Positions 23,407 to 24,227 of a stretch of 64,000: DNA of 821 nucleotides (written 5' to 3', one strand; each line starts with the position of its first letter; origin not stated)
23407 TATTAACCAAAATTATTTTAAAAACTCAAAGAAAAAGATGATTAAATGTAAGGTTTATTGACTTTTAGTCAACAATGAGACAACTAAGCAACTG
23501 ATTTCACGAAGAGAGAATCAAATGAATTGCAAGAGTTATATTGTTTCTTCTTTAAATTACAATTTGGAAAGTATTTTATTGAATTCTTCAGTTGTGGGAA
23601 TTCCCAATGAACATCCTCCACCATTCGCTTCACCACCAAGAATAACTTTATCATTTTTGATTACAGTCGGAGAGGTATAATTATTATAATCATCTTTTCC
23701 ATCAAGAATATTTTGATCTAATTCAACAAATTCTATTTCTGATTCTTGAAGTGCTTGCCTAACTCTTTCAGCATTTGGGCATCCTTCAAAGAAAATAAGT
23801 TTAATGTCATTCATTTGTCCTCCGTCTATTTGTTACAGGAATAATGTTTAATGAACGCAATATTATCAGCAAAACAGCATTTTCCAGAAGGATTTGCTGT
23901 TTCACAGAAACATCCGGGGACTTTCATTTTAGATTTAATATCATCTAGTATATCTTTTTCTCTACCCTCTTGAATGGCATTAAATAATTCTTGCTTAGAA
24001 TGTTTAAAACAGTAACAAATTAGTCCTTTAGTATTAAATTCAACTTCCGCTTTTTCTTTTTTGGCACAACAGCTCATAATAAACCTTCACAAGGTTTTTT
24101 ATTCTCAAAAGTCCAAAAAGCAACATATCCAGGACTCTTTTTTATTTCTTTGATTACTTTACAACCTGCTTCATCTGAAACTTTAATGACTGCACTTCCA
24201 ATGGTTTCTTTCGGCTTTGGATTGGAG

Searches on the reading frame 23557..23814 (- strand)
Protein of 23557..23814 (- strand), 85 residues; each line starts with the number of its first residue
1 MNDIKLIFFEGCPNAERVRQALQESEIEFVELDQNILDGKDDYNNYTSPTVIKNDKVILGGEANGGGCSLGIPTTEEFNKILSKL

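Call 7: search_protein_families(library=pfam, proteins=[window:23557-23814:-])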
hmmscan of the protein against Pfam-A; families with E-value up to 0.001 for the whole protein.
window:23557-23814:- (85 aa): 1 family
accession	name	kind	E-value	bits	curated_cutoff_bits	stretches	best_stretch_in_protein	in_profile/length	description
PF13417.12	GST_N_3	-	0.00076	20.2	22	0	6-57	1-56/75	Glutathione S-transferase, N-terminal domain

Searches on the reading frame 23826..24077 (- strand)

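Call 7: search_protein_families(library=pfam, proteins=[window:23826-24077:-])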
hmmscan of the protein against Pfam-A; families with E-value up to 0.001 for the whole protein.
window:23826-24077:- (83 aa): 1 family
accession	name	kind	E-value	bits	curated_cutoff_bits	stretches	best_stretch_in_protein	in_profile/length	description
PF04324.20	Fer2_BFD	-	0.00017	22.3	26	1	19-59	1-38/50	BFD-like [2Fe-2S] binding domain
